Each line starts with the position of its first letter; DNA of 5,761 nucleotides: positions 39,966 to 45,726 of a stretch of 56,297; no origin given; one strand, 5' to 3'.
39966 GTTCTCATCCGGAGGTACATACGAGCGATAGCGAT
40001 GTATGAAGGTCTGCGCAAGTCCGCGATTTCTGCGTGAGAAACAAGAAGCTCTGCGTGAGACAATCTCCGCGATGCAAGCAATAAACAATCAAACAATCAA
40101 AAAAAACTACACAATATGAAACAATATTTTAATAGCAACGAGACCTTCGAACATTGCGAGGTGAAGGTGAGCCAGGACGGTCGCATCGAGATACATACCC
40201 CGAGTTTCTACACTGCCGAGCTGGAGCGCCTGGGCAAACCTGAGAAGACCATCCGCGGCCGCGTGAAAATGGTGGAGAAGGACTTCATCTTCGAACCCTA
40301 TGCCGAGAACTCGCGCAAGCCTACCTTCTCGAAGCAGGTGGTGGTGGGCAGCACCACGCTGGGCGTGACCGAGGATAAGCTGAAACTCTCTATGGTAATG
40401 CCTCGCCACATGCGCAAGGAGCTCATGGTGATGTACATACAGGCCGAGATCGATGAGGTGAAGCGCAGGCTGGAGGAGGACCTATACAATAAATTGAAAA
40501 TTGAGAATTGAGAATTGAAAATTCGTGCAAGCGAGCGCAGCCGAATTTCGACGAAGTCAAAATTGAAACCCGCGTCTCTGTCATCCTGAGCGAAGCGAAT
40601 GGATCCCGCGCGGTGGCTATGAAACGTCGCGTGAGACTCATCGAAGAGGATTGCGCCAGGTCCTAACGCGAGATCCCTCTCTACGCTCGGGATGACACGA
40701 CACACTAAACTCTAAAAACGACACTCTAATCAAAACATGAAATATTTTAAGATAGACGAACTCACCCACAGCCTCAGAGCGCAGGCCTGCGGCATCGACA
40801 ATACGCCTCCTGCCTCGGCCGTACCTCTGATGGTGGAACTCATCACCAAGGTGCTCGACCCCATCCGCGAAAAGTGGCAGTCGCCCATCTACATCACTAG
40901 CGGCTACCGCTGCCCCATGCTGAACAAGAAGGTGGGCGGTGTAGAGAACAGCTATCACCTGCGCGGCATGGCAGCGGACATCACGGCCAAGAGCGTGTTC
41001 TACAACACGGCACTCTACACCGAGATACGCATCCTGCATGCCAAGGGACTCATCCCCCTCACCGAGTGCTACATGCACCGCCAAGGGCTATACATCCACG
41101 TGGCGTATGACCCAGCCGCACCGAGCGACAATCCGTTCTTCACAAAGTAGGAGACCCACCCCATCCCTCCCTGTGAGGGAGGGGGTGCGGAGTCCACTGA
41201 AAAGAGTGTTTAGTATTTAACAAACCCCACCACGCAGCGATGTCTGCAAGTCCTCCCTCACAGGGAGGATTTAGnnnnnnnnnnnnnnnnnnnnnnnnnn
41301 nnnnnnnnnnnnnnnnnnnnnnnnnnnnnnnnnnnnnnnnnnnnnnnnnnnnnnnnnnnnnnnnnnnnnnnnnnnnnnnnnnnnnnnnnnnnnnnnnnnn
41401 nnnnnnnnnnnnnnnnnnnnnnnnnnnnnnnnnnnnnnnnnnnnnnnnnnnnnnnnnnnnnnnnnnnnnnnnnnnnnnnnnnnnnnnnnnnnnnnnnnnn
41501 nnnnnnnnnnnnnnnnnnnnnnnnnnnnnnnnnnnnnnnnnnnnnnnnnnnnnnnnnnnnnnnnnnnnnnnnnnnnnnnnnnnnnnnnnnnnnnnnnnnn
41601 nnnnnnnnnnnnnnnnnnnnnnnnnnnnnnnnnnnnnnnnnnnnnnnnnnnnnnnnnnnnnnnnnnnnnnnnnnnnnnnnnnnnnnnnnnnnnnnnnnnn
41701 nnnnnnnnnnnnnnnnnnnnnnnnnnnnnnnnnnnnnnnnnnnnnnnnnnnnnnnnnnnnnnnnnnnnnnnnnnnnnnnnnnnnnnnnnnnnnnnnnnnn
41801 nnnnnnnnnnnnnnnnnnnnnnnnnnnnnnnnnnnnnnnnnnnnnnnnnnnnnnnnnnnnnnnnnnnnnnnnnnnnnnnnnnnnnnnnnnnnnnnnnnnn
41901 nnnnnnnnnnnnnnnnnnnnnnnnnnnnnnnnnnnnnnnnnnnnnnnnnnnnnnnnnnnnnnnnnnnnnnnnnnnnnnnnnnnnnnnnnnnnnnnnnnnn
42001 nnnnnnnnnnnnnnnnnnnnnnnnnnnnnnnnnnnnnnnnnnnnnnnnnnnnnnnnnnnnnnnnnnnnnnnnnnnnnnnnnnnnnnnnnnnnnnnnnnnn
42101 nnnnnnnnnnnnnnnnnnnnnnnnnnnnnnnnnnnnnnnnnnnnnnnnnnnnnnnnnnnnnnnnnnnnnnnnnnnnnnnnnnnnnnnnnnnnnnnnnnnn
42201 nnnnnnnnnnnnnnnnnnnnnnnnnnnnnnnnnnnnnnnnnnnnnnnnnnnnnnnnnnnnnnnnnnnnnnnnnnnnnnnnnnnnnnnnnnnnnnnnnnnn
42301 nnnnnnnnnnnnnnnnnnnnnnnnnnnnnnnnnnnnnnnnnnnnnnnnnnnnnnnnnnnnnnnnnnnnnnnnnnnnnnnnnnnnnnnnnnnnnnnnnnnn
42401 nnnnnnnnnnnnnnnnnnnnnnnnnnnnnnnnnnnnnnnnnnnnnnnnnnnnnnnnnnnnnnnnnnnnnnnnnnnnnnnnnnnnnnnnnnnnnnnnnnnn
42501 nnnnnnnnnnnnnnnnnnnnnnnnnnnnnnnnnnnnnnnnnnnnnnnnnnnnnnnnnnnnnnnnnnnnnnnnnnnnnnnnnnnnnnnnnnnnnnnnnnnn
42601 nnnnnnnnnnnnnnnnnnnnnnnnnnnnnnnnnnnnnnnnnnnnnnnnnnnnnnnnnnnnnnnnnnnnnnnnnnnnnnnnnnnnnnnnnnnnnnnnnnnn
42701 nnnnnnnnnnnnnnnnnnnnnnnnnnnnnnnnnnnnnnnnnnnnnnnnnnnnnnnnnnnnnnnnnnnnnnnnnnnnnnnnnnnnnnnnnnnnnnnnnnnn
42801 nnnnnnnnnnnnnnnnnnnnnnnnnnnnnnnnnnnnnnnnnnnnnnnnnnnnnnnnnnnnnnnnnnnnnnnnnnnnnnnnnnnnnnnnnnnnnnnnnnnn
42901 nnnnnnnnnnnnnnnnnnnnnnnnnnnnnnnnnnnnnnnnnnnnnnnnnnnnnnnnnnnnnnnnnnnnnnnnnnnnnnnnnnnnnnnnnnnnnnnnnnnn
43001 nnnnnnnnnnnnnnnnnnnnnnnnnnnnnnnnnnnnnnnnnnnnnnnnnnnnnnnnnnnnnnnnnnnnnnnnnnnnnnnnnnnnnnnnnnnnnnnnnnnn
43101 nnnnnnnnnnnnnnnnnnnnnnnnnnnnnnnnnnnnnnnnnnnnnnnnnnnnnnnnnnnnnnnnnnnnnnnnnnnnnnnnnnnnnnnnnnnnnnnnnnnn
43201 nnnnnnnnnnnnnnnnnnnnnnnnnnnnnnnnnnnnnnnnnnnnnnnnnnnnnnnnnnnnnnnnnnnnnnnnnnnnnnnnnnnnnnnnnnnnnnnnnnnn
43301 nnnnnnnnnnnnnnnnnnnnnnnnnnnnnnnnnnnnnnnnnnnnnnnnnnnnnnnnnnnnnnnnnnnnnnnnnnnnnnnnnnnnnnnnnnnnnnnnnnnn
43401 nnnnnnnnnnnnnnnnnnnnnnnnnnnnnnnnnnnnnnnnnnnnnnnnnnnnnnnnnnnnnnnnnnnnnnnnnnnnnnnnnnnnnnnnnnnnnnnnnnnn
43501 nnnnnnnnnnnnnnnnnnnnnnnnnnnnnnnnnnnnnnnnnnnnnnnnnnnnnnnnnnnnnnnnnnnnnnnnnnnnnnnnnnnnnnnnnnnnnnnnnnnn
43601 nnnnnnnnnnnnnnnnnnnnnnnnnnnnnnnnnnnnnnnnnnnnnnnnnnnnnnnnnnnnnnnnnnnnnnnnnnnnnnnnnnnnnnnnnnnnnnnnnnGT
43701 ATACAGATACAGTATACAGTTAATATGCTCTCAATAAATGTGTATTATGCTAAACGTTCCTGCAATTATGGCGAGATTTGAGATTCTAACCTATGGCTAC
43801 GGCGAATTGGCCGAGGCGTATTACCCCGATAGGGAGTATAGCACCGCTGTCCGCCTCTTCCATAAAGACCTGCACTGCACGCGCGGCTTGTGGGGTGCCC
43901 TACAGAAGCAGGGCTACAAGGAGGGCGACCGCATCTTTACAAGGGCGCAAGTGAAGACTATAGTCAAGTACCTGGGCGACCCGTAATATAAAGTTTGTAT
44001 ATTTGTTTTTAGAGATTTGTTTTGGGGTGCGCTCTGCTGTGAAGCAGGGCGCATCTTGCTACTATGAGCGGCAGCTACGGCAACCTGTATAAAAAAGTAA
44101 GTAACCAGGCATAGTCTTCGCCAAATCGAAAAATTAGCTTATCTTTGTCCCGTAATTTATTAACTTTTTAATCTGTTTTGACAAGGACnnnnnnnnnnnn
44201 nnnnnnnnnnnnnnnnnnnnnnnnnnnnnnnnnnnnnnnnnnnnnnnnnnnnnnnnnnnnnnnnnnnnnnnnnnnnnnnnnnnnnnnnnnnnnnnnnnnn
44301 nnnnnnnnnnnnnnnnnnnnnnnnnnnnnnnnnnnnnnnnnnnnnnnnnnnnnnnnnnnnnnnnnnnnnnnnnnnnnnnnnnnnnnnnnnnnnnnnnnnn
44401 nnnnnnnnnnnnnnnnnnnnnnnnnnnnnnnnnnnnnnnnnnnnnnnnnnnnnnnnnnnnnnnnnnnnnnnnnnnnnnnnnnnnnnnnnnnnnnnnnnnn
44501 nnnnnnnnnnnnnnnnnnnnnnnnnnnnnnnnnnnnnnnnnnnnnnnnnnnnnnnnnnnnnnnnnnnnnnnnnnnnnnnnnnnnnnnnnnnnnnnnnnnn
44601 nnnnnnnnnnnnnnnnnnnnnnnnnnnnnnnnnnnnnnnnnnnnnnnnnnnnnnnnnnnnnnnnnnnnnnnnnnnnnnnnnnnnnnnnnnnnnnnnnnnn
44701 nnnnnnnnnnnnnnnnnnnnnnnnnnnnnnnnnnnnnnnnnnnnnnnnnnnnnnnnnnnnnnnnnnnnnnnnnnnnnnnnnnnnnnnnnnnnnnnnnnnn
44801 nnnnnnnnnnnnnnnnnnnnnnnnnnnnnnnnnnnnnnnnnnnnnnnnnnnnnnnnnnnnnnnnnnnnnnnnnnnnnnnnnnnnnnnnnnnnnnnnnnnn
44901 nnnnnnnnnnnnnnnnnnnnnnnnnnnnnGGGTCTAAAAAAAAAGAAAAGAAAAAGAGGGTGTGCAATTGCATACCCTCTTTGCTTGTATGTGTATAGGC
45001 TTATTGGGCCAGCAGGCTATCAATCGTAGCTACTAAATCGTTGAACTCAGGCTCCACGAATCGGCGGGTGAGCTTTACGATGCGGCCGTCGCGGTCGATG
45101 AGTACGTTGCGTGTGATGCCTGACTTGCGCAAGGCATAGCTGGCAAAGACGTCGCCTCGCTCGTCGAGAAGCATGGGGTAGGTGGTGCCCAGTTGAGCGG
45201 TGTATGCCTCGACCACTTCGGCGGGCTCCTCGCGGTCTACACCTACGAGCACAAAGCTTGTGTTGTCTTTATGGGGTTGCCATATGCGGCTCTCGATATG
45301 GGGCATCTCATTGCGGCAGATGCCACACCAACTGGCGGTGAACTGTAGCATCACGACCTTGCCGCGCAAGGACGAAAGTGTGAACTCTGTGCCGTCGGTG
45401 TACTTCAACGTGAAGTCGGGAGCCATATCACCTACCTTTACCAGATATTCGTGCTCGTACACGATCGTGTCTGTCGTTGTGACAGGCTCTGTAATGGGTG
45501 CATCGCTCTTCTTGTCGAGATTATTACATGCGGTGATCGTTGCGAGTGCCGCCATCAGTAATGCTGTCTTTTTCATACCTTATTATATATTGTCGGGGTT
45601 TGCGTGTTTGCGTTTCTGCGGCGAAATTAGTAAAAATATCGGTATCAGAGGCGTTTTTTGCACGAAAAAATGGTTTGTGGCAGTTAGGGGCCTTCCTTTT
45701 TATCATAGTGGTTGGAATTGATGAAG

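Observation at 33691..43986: Integrase-less, repeat-saturated accessory island with replication, lysis and switch-like genes but no structural genes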

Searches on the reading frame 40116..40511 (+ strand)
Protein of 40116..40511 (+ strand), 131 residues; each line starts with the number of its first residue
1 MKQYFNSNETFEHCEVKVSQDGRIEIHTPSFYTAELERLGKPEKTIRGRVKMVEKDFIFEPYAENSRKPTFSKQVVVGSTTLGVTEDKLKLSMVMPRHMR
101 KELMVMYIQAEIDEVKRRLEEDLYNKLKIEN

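Call 5: search_protein_families(library=pfam, proteins=[window:40116-40511:+], max_evalue=0.01)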
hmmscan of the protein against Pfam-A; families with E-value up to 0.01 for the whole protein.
window:40116-40511:+ (131 aa): 0 families

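Call 12: search_protein_families(library=ncbifam, proteins=[window:40116-40511:+], max_evalue=0.01)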
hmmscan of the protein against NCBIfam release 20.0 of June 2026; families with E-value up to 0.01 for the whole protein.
window:40116-40511:+ (131 aa): 0 families

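Call 13: search_protein_families(library=phrogs, proteins=[window:40116-40511:+], max_evalue=0.001)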
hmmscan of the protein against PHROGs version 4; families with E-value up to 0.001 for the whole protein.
window:40116-40511:+ (131 aa): 0 families

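Call 14: search_protein_families(library=padloc, proteins=[window:40116-40511:+], max_evalue=0.001)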
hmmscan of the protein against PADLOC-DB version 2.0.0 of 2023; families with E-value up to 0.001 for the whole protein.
window:40116-40511:+ (131 aa): 0 families

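Call 63: search_protein_families(library=pfam, proteins=[window:40116-40511:+], max_evalue=5)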
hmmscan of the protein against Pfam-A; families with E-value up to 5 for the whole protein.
window:40116-40511:+ (131 aa): 2 families
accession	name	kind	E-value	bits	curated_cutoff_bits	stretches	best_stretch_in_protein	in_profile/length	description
PF18313.7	TLP1_add_C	-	0.17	12.3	26.1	1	12-58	12-54/83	Thiolase-like protein type 1 additional C-terminal domain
PF18545.6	HalOD1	-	0.24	12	26.3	1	10-27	56-73/74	Halobacterial output domain 1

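Call 76: find_encoding_contigs(protein=window:40116-40511:+, flank=10000, max_places=10)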
Protein window:40116-40511:+ (131 aa): no gene with exactly this product is on record in the collection.

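Call 108: search_solved_structures(query=window:40116-40511:+, max_evalue=5)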
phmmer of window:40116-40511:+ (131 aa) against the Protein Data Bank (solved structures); distinct sequences matched with E-value up to 5: 1.
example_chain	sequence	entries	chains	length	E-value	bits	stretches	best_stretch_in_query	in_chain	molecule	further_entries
1i1g_A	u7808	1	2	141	0.63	13.4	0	32-78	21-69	TRANSCRIPTIONAL REGULATOR LRPA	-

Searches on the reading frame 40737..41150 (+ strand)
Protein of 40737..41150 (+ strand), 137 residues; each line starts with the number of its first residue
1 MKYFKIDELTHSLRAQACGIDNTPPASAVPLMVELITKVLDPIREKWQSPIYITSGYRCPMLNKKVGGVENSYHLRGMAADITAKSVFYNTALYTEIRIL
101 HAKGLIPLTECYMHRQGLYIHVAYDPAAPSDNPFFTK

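Call 5: search_protein_families(library=pfam, proteins=[window:40737-41150:+], max_evalue=0.01)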
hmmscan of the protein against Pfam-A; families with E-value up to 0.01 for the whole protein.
window:40737-41150:+ (137 aa): 2 families
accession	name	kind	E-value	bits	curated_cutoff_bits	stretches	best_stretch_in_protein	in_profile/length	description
PF08291.16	Peptidase_M15_3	-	2.4e-19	69.9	23.2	1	2-105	1-96/108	Peptidase M15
PF05951.18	Peptidase_M15_2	-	0.00043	20.5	27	1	46-88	69-116/153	Bacterial protein of unknown function (DUF882)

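Call 12: search_protein_families(library=ncbifam, proteins=[window:40737-41150:+], max_evalue=0.01)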
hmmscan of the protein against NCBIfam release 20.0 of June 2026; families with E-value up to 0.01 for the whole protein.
window:40737-41150:+ (137 aa): 1 family
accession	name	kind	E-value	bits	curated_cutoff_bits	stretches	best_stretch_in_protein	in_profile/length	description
NF053624.1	PtglEndpepMepK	equivalog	3.7e-05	23.7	185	1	48-87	96-140/176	peptidoglycan L,D-endopeptidase MepK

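Call 13: search_protein_families(library=phrogs, proteins=[window:40737-41150:+], max_evalue=0.001)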
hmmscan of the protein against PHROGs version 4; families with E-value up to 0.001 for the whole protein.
window:40737-41150:+ (137 aa): 2 families
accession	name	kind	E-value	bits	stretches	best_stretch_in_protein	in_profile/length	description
phrog_894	-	lysis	4.9e-27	95.9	1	1-127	47-164/389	endolysin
phrog_17373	-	other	1e-05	26.3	1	31-85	37-90/224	peptidase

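Call 14: search_protein_families(library=padloc, proteins=[window:40737-41150:+], max_evalue=0.001)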
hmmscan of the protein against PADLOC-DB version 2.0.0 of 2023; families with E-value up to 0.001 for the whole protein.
window:40737-41150:+ (137 aa): 0 families

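Call 75: find_encoding_contigs(protein=window:40737-41150:+, flank=10000, max_places=10)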
Protein window:40737-41150:+ (137 aa): no gene with exactly this product is on record in the collection.

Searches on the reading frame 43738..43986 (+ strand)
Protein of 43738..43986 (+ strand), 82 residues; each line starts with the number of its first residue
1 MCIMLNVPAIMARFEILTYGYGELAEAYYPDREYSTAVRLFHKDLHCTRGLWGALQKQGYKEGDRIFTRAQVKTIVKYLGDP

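Call 6: search_protein_families(library=pfam, proteins=[window:43738-43986:+], max_evalue=0.01)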
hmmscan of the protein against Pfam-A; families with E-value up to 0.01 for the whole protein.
window:43738-43986:+ (82 aa): 1 family
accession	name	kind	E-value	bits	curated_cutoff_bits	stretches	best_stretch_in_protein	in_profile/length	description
PF14053.11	DUF4248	-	2.4e-17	63.2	27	1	17-82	3-68/68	Domain of unknown function (DUF4248)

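Call 12: search_protein_families(library=ncbifam, proteins=[window:43738-43986:+], max_evalue=0.01)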
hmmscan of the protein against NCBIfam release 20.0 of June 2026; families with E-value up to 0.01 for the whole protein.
window:43738-43986:+ (82 aa): 0 families

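Call 13: search_protein_families(library=phrogs, proteins=[window:43738-43986:+], max_evalue=0.001)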
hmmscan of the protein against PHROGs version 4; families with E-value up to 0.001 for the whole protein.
window:43738-43986:+ (82 aa): 0 families

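Call 14: search_protein_families(library=padloc, proteins=[window:43738-43986:+], max_evalue=0.001)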
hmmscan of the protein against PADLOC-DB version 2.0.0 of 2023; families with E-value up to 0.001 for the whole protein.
window:43738-43986:+ (82 aa): 0 families

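Call 57: find_encoding_contigs(protein=window:43738-43986:+, flank=10000, max_places=10)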
Protein window:43738-43986:+ (82 aa): 4 contigs read that carry it; 4 places shown.
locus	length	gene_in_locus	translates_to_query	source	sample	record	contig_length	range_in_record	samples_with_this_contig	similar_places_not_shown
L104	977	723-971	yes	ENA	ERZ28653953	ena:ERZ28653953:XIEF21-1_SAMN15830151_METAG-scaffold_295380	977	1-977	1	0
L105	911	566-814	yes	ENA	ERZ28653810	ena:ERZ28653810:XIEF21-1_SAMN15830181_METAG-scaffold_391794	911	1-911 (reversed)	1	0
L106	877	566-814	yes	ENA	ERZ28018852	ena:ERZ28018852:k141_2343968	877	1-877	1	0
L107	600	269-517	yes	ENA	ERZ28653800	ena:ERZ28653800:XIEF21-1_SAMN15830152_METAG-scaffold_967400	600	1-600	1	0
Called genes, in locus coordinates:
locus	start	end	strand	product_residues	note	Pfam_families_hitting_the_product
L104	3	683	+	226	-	?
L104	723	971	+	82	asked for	PF14053:DUF4248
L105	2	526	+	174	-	?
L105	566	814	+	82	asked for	PF14053:DUF4248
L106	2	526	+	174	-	?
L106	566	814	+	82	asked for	PF14053:DUF4248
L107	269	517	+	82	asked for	PF14053:DUF4248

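Call 63: search_protein_families(library=pfam, proteins=[window:43738-43986:+], max_evalue=5)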
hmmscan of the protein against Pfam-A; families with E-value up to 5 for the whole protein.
window:43738-43986:+ (82 aa): 2 families
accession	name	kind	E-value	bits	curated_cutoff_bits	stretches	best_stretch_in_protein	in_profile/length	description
PF14053.11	DUF4248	-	2.4e-17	63.2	27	1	17-82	3-68/68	Domain of unknown function (DUF4248)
PF09269.16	DUF1967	-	0.078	13.5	27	1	32-66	28-61/70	Domain of unknown function (DUF1967)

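Call 107: search_solved_structures(query=window:43738-43986:+, max_evalue=5)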
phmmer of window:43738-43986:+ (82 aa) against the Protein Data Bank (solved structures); distinct sequences matched with E-value up to 5: 16.
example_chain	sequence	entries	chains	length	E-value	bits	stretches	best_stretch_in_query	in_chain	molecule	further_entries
9qhc_A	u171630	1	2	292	0.09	16.5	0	23-66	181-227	Engineered tetratricopeptide repeat protein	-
8bu0_A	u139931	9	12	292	0.14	15.9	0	23-64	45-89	Consensus tetratricopeptide repeat protein | Crystal structure of an 8-repeat consensus TPR superhelix with Zinc. | Monomer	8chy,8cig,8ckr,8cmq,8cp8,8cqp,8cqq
6hiv_Bd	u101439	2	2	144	0.17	15.6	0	20-52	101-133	mL96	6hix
9gzg_A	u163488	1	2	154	0.19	15.5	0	20-48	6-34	Engineered CTPR protein with glutamic acids for conductivity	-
8ch0_A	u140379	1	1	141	0.22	15.2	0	23-64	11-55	Consensus tetratricopeptide repeat protein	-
3kd7_A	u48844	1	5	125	0.24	15.2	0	22-64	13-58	CTPR390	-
2fo7_A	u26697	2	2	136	0.25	15.1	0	23-64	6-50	SYNTHETIC CONSENSUS TPR PROTEIN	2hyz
2wqh_A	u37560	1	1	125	0.26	15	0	23-64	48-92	CTPR3Y3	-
1na0_A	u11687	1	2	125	0.27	15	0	23-64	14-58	designed protein CTPR3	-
3fwv_A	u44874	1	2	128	0.43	14.3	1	14-46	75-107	Hsc70/Hsp90-organizing protein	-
1na3_A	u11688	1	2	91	0.72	13.6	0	23-64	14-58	designed protein CTPR2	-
2avp_A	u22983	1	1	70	0.95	13.2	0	23-64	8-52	synthetic consensus TPR protein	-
6vfh_A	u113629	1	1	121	1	13.2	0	22-64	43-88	T33_dn10A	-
6v8e_A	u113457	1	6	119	2.1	12.1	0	23-64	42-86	Designed protein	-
5hrz_A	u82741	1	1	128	3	11.6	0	23-49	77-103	TPR domain protein 1na0C3_3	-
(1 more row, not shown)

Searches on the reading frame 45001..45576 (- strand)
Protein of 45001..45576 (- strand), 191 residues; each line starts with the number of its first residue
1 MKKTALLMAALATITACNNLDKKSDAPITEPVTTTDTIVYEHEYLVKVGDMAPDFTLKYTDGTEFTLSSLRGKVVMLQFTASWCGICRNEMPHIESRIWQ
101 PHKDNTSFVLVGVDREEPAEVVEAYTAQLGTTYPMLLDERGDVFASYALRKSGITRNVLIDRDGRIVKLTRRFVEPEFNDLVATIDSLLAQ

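Call 6: search_protein_families(library=pfam, proteins=[window:45001-45576:-], max_evalue=0.01)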
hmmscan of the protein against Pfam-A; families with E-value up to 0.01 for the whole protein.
window:45001-45576:- (191 aa): 6 families
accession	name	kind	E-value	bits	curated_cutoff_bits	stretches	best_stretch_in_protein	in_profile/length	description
PF08534.16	Redoxin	-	3.6e-25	88.9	26.6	1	47-181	1-144/148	Redoxin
PF00578.27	AhpC-TSA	-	1.2e-23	83.8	26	1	48-167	1-122/124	AhpC/TSA family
PF00085.26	Thioredoxin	-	2.4e-06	27.9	23.5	1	72-126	18-69/103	Thioredoxin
PF13905.12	Thioredoxin_8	-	3.7e-06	27.6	27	1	72-166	1-94/94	Thioredoxin-like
PF02630.20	SCO1-SenC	-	0.0019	18.6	22.8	1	53-130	2-83/134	SCO1/SenC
PF00255.25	GSHPx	-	0.0036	17.3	27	1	55-90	4-38/108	Glutathione peroxidase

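Call 21: find_encoding_contigs(protein=window:45001-45576:-, flank=10000, max_places=10)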
Protein window:45001-45576:- (191 aa): 23 contigs read that carry it; 10 places shown.
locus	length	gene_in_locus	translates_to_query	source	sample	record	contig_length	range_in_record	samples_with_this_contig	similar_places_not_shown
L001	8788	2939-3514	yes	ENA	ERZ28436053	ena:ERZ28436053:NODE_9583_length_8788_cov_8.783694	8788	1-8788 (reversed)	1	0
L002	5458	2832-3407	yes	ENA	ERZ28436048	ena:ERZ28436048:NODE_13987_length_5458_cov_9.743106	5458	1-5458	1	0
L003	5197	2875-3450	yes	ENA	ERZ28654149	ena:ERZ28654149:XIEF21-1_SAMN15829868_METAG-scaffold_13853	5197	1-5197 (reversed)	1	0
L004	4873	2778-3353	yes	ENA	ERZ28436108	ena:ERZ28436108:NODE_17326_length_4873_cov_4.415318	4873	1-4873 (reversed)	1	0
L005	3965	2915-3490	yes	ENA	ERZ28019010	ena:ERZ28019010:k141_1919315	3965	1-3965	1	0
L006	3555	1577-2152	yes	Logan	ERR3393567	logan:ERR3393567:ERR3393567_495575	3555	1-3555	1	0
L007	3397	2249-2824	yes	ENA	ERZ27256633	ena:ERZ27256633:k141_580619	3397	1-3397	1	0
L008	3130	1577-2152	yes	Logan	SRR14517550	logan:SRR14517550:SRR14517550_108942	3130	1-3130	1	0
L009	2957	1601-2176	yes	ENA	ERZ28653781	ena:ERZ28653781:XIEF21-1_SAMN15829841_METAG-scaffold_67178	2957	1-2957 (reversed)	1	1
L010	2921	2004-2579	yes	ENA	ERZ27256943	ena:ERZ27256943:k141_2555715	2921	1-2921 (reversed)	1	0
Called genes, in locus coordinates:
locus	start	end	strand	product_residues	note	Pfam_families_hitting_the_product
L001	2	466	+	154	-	?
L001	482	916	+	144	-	PF01479:S4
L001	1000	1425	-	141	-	PF01230:HIT (weak)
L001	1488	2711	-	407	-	PF01546:Peptidase_M20, PF07687:M20_dimer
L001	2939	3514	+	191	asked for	PF00578:AhpC-TSA, PF08534:Redoxin, PF00085:Thioredoxin (weak)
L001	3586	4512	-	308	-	-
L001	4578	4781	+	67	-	-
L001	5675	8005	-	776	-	-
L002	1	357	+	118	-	?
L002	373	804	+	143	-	PF01479:S4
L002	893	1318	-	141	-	PF01230:HIT (weak)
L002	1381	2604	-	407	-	PF01546:Peptidase_M20, PF07687:M20_dimer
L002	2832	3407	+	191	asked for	PF00578:AhpC-TSA, PF08534:Redoxin, PF00085:Thioredoxin (weak)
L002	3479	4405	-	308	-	-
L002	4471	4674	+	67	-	-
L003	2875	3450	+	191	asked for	PF00578:AhpC-TSA, PF08534:Redoxin, PF00085:Thioredoxin (weak)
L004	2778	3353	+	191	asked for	PF00578:AhpC-TSA, PF08534:Redoxin, PF00085:Thioredoxin (weak)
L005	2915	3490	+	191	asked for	PF00578:AhpC-TSA, PF08534:Redoxin, PF00085:Thioredoxin (weak)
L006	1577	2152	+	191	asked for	PF00578:AhpC-TSA, PF08534:Redoxin, PF00085:Thioredoxin (weak)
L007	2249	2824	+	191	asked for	PF00578:AhpC-TSA, PF08534:Redoxin, PF00085:Thioredoxin (weak)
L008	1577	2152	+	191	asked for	PF00578:AhpC-TSA, PF08534:Redoxin, PF00085:Thioredoxin (weak)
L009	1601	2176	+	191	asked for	PF00578:AhpC-TSA, PF08534:Redoxin, PF00085:Thioredoxin (weak)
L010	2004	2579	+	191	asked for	PF00578:AhpC-TSA, PF08534:Redoxin, PF00085:Thioredoxin (weak)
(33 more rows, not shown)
